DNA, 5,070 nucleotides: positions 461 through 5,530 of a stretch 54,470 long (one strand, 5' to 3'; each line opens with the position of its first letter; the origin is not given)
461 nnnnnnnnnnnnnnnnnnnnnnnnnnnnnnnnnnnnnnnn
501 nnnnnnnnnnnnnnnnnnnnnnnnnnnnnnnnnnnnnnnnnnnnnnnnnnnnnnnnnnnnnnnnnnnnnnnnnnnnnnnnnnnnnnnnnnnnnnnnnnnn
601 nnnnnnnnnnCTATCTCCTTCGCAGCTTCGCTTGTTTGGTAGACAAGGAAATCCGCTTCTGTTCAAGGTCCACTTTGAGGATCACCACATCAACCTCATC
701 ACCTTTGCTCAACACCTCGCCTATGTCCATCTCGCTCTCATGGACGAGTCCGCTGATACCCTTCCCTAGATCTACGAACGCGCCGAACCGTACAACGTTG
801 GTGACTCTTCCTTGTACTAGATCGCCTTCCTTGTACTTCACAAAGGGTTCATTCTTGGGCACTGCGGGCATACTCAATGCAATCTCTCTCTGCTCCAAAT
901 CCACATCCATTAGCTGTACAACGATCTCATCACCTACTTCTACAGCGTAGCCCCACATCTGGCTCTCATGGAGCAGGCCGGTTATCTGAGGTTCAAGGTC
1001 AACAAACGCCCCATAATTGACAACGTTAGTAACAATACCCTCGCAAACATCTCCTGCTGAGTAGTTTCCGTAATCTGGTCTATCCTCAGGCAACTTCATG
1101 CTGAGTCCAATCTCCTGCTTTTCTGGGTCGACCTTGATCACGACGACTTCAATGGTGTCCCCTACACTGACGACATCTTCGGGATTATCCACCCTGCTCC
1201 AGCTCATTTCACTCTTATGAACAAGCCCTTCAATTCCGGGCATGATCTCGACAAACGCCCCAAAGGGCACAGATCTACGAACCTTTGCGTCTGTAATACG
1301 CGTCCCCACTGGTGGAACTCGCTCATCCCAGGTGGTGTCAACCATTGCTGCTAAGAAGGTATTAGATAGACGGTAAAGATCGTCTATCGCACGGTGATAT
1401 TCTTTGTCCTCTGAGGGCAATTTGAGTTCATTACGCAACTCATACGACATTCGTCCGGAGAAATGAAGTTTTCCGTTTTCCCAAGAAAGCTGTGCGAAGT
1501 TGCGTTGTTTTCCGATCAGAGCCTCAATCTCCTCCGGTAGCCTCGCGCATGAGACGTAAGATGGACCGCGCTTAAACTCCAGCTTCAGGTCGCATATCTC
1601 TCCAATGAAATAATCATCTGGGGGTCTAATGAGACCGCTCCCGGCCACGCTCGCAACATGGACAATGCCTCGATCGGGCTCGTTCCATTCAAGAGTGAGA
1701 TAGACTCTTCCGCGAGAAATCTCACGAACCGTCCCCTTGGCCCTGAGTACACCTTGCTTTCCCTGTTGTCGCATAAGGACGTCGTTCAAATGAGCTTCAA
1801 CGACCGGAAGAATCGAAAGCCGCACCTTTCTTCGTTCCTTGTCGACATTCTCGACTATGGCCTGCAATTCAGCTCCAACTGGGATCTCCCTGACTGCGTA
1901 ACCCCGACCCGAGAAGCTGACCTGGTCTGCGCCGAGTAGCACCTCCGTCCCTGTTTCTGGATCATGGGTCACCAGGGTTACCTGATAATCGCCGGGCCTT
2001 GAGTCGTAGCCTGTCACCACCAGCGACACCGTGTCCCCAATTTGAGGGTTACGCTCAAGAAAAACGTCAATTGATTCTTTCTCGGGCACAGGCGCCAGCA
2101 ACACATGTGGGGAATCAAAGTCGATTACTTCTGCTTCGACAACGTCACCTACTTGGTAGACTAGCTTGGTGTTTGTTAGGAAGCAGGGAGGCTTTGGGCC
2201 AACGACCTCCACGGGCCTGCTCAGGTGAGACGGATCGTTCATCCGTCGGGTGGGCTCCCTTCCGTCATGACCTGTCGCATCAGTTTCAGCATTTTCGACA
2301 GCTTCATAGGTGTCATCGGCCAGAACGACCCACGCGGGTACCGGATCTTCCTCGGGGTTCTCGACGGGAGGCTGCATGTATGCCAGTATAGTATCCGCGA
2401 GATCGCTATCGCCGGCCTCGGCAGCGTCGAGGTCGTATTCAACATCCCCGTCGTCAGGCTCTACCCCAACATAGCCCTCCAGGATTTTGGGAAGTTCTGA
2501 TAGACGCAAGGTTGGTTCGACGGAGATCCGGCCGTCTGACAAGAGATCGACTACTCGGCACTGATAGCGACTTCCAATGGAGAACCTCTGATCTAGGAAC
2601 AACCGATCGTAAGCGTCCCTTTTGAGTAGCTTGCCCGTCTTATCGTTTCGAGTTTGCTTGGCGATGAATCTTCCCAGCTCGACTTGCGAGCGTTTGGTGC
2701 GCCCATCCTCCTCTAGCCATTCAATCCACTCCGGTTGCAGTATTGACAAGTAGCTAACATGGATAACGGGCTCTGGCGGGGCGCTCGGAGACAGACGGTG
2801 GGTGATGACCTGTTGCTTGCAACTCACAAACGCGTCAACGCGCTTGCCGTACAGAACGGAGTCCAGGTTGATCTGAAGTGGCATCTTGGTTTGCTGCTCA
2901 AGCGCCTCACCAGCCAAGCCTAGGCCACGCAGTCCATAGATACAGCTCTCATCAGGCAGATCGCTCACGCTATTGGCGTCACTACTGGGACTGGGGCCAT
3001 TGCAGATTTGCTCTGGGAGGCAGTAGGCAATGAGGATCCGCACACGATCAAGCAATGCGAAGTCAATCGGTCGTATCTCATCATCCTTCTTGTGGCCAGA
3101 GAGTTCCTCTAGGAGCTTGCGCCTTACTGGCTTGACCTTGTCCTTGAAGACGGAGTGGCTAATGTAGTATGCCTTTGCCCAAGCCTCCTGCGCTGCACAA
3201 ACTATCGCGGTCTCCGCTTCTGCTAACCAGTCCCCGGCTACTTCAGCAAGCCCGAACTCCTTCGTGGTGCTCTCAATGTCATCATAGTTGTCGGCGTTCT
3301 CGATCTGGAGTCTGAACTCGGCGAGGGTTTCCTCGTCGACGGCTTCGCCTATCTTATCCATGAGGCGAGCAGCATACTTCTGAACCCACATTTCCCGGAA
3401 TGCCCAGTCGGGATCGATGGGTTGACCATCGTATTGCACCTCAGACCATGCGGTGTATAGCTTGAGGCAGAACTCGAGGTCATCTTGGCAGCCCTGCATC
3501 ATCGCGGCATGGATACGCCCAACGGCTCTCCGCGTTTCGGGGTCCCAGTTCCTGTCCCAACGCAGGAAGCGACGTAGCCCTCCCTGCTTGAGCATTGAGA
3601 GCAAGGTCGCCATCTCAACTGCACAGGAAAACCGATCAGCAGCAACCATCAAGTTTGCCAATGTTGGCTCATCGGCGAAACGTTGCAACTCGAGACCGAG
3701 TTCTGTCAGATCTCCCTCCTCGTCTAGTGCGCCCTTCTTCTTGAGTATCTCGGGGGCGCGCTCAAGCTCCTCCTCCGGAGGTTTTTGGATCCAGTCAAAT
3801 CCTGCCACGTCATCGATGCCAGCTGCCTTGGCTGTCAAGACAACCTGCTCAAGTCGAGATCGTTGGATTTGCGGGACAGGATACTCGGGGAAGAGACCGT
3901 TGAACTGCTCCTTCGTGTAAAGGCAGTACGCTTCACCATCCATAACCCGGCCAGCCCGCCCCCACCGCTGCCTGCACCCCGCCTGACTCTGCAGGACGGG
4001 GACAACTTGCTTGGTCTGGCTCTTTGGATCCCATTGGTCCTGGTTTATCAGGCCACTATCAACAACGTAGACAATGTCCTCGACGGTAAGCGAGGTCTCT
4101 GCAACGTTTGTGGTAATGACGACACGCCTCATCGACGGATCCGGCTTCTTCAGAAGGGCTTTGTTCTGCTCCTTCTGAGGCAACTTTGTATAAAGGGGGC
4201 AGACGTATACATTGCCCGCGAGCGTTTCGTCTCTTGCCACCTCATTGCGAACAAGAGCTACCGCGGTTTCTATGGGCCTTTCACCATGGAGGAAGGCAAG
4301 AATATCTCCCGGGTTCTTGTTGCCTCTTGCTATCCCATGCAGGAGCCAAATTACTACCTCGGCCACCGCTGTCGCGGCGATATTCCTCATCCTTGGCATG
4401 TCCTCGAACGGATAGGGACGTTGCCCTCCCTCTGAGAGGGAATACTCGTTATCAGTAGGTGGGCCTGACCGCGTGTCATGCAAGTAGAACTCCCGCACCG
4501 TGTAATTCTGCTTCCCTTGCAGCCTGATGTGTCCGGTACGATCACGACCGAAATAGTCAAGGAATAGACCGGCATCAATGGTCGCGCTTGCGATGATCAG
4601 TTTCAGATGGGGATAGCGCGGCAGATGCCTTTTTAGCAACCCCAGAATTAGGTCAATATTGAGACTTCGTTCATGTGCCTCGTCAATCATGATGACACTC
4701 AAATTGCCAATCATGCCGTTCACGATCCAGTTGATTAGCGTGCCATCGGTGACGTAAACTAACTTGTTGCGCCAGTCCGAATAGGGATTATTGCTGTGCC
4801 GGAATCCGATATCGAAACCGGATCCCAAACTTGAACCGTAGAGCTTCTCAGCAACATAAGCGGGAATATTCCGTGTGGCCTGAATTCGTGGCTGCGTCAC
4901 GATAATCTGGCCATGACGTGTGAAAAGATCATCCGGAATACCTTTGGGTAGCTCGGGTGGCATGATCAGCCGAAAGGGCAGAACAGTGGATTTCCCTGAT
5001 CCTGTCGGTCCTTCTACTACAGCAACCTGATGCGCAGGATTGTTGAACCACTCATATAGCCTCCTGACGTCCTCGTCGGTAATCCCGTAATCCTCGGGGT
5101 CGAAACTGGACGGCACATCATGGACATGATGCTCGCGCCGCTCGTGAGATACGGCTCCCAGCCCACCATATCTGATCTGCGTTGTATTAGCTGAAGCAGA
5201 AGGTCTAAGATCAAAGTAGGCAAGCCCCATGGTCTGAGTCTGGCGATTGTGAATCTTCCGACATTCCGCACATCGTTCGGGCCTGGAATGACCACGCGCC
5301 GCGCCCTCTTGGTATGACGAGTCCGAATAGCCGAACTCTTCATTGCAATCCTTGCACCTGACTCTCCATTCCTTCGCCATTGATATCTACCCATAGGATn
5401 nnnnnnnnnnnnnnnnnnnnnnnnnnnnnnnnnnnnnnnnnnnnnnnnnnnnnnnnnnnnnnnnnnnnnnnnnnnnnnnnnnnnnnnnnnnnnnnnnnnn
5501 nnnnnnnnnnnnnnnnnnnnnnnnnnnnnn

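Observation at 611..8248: Lower-G+C three-gene operon: SUKH/SMI1-domain protein, unknown 413-aa protein and giant DEAH-S1 helicase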

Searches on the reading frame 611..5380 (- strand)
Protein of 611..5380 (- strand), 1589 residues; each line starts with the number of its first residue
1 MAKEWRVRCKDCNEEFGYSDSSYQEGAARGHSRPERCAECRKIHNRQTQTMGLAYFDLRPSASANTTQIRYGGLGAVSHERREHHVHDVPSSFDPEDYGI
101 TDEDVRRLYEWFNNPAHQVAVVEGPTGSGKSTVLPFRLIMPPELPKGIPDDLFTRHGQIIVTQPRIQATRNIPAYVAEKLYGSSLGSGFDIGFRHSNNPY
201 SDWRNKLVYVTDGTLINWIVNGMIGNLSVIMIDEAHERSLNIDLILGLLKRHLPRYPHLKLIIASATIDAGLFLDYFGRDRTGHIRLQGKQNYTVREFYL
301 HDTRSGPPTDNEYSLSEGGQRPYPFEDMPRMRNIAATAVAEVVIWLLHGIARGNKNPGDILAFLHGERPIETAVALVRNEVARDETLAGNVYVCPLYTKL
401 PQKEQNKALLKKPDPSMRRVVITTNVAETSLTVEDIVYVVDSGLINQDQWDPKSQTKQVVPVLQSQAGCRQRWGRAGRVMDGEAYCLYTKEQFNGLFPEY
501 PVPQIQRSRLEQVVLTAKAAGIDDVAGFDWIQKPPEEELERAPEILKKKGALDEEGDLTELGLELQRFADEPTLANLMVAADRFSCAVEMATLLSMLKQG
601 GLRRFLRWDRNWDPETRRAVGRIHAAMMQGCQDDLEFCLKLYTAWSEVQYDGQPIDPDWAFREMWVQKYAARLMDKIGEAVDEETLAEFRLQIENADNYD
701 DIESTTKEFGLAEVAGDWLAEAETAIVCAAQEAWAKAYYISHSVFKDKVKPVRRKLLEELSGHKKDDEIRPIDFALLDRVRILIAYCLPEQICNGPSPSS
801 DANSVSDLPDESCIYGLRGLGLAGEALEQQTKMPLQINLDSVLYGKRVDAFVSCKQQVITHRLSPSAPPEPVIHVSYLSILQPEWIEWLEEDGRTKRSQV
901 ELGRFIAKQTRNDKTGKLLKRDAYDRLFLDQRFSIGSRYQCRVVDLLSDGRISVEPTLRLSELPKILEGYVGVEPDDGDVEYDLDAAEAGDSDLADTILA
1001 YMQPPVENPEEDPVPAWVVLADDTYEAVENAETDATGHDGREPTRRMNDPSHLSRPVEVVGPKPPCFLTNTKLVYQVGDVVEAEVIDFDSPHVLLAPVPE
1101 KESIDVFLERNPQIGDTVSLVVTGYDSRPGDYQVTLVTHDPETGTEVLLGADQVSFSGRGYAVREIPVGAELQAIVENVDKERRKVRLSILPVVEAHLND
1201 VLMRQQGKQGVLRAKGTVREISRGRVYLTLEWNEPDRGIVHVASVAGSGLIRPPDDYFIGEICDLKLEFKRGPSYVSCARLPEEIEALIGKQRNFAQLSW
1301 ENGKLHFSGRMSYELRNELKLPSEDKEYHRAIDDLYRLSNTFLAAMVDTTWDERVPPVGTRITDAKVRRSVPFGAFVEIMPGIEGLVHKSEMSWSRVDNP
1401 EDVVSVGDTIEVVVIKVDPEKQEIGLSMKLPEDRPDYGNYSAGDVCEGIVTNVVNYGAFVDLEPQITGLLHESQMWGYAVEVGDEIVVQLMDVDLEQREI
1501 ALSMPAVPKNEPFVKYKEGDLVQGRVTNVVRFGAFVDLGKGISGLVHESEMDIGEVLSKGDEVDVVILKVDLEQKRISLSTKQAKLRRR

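Call 6: search_protein_families(library=pfam, proteins=[window:611-5380:-], max_evalue=0.1)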
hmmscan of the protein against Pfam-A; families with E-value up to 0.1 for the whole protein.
window:611-5380:- (1589 aa): 12 families
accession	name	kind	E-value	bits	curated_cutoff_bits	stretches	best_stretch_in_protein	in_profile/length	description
PF00575.29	S1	-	1.2e-57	192.7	22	3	1515-1582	1-74/74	S1 RNA binding domain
PF23459.1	S1_RRP5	-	4.8e-11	43.5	27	2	1368-1427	12-71/72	RRP5 S1 domain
PF00271.37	Helicase_C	-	1.9e-08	34.9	23.5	1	354-479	12-109/110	Helicase conserved C-terminal domain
PF13509.12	S1_2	-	2.1e-06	28.2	21.8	0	1520-1565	3-46/61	S1 domain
PF18614.7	RNase_II_C_S1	-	1.1e-05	25.6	26.6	0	1479-1502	33-56/59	RNase II-type exonuclease C-terminal S1 domain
PF00270.35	DEAD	-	2.8e-05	24.4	26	1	120-269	17-161/167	DEAD/DEAH box helicase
PF21710.3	Spt6_S1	-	8.1e-05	23.3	27.5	0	1366-1428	23-86/91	Spt6, S1/OB domain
PF00437.27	T2SSE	-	0.0053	15.9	24.9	1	94-134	120-159/370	Type II/IV secretion system protein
PF04408.29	HA2_N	-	0.014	15.9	21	1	550-568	9-27/29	Helicase associated domain (HA2), winged-helix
PF25199.1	nSTAND_NTPase5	-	0.021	15.1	34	0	113-134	37-58/145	Novel STAND NTPase 5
PF12793.13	SgrR_N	-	0.037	14.7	24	0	883-927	46-89/115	Sugar transport-related sRNA regulator N-term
PF13451.12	zf_Tbcl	-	0.067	13.6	24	0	8-47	6-46/48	Probable treble clef domain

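Call 7: search_protein_families(library=padloc, proteins=[window:611-5380:-], max_evalue=0.1)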
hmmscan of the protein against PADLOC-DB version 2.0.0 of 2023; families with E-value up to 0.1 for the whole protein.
window:611-5380:- (1589 aa): 0 families

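Call 8: search_protein_families(library=ncbifam, proteins=[window:611-5380:-], max_evalue=0.1)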
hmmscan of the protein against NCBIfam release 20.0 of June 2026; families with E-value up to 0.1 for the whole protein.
window:611-5380:- (1589 aa): 39 families (the best 25 are shown)
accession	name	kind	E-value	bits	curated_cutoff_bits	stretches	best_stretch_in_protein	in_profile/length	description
TIGR01967.1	DEAH_box_HrpA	equivalog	2.1e-73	247.6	722.75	1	116-598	81-514/1284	ATP-dependent RNA helicase HrpA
NF008348.1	PRK11131.1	equivalog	3.3e-64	216.8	1400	2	354-597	277-515/1287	ATP-dependent RNA helicase HrpA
NF008662.0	PRK11664.1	equivalog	8.7e-63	212.8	1053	2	354-595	209-443/813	ATP-dependent helicase HrpB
TIGR01970.1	DEAH_box_HrpB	equivalog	4.5e-60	203.9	546.15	2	354-605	207-459/825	ATP-dependent helicase HrpB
NF000907.0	PRK00087.1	equivalog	9.5e-60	202.5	624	2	1361-1475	480-596/671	bifunctional 4-hydroxy-3-methylbut-2-enyl diphosphate reductase/30S ribosomal protein S1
NF010379.0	PRK13806.1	equivalog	1.2e-57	195.6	648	2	1363-1504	296-448/491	30S ribosomal protein S1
NF004952.0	PRK06299.1-2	equivalog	1.4e-57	195.3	524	2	1362-1475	221-336/580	30S ribosomal protein S1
TIGR00717.1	rpsA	equivalog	1.3e-54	185.6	577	2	1357-1475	271-392/516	30S ribosomal protein S1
NF005208.0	PRK06676.1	equivalog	2.8e-54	184.6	368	2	1363-1509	197-352/391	30S ribosomal protein S1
NF004953.0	PRK06299.1-3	equivalog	2.2e-48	165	720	2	1357-1507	297-458/580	30S ribosomal protein S1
NF004954.0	PRK06299.1-4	equivalog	4.4e-47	160.5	727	2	1442-1585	191-350/560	30S ribosomal protein S1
NF004955.0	PRK06299.1-5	equivalog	7.4e-45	153.2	878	2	1362-1475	201-316/566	30S ribosomal protein S1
NF005973.0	PRK08059.1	equivalog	4e-43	146.4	148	3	1515-1584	4-79/123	S1 domain-containing post-transcriptional regulator GSP13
NF040579.1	S1_dom_CvfD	subfamily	1.4e-42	144.5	117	3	1516-1585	1-76/113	CvfD/Ygs/GSP13 family RNA-binding post-transcriptional regulator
NF005911.0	PRK07899.1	equivalog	1.5e-42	146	691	2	1440-1585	206-366/486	30S ribosomal protein S1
NF004951.0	PRK06299.1-1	equivalog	8.3e-41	140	918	2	1439-1585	188-350/556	30S ribosomal protein S1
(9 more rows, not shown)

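Call 10: search_solved_structures(query=window:611-5380:-, max_evalue=0.001)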
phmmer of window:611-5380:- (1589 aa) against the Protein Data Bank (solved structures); distinct sequences matched with E-value up to 0.001: 110 (the best 60 are shown).
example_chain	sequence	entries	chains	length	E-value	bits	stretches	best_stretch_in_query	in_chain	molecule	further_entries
6zm2_A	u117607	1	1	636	1.6e-70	241.4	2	354-674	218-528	Putative mRNA splicing factor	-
6fa5_A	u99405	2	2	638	1.6e-70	241.3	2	354-674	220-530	Putative mRNA splicing factor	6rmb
6fa9_A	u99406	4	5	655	1.7e-70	241.2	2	354-674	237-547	Putative mRNA splicing factor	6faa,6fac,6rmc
6rm8_A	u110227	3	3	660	1.8e-70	241.2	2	354-674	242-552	Putative mRNA splicing factor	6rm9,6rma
6icz_Y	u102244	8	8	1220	3e-69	237.1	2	355-601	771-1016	ATP-dependent RNA helicase DHX8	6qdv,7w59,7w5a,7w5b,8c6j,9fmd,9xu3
5xjc_Y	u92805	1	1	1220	3e-69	237.1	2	355-601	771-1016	ATP-dependent RNA helicase DHX8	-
5mq0_V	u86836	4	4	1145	5.7e-69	236.2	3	354-654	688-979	Pre-mRNA-splicing factor ATP-dependent RNA helicase PRP22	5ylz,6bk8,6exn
9dtr_V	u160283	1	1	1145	1.5e-68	234.8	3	354-654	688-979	Pre-mRNA-splicing factor ATP-dependent RNA helicase PRP22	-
5z56_x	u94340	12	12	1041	2.1e-67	231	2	355-655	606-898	Putative pre-mRNA-splicing factor ATP-dependent RNA helicase DHX16 | Pre-mRNA-splicing factor ATP-dependent RNA helicase DHX16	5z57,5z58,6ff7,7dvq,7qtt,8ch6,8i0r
6i3o_A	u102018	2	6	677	4.5e-67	229.9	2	355-651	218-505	Putative pre-mRNA splicing factor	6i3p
6qic_A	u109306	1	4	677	1.2e-66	228.5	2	355-651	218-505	Putative pre-mRNA splicing factor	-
5mqf_q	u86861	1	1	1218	3.6e-66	226.9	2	355-601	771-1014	ATP-dependent RNA helicase DHX8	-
9l5s_z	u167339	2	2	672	4.3e-66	226.7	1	117-602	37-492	RNA helicase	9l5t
6hys_A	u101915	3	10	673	6.5e-66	226.1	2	355-601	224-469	ATP-dependent RNA helicase DHX8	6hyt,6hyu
28zi_A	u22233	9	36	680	6.7e-66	226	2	355-601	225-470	ATP-dependent RNA helicase DHX8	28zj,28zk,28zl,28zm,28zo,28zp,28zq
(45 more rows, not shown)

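Call 86: search_protein_families(library=phrogs, proteins=[window:611-5380:-], max_evalue=0.01)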
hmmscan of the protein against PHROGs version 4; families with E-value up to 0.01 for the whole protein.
window:611-5380:- (1589 aa): 1 family
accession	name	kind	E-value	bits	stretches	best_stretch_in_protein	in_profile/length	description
phrog_13933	-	DNA, RNA and nucleotide metabolism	0.0064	15.7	0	1398-1427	644-673/677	nuclease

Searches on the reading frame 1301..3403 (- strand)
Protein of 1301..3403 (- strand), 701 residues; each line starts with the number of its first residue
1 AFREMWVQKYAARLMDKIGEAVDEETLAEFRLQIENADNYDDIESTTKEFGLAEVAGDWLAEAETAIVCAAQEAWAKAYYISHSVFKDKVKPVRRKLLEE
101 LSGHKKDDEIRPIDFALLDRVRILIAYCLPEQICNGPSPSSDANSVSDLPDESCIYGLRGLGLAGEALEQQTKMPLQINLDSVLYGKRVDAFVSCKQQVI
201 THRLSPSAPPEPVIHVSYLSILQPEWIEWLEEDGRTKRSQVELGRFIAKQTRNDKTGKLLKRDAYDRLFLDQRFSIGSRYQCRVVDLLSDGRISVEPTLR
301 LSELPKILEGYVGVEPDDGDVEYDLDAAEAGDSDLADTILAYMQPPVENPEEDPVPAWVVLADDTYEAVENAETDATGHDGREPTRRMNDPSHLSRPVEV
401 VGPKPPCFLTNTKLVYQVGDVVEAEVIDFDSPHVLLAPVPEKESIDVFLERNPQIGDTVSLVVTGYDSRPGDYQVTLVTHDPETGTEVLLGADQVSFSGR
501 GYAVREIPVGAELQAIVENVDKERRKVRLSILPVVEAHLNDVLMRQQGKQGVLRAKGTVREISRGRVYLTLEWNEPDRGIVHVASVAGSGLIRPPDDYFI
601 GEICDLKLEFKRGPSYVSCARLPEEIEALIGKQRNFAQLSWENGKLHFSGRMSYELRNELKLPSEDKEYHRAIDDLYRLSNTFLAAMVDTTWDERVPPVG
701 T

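Call 102: search_solved_structures(query=A5, max_evalue=10)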
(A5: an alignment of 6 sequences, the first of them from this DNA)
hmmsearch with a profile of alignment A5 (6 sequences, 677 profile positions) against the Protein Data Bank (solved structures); distinct sequences matched with E-value up to 10: 10.
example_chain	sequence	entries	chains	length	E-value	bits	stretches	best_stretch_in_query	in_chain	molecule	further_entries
7qgh_t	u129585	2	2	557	1e-09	40.6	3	385-558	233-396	30S ribosomal protein S1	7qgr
6h4n_y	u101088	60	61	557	1.1e-09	40.6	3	385-558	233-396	30S ribosomal protein S1 | Small ribosomal subunit protein bS1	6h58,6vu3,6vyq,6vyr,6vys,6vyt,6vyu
6bu8_Z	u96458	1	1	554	1.1e-09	40.5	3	385-558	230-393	30S ribosomal protein S1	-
9qqq_V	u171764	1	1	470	9.3e-08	34.2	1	385-544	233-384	Small ribosomal subunit protein bS1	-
8wi7_b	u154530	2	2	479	2.6e-06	29.4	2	478-580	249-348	30S ribosomal protein bS1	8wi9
5xq5_A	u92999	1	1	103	0.014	17.1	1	473-517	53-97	30S ribosomal protein S1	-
7a05_A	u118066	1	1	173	0.064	14.9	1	385-503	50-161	30S ribosomal protein S1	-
4q7j_D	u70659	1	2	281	0.52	11.9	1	484-596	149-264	30S ribosomal protein S1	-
2aja_A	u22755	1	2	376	1.4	10.4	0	595-644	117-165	ankyrin repeat family protein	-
6vz3_H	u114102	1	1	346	2.2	9.8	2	484-591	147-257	30S ribosomal protein S1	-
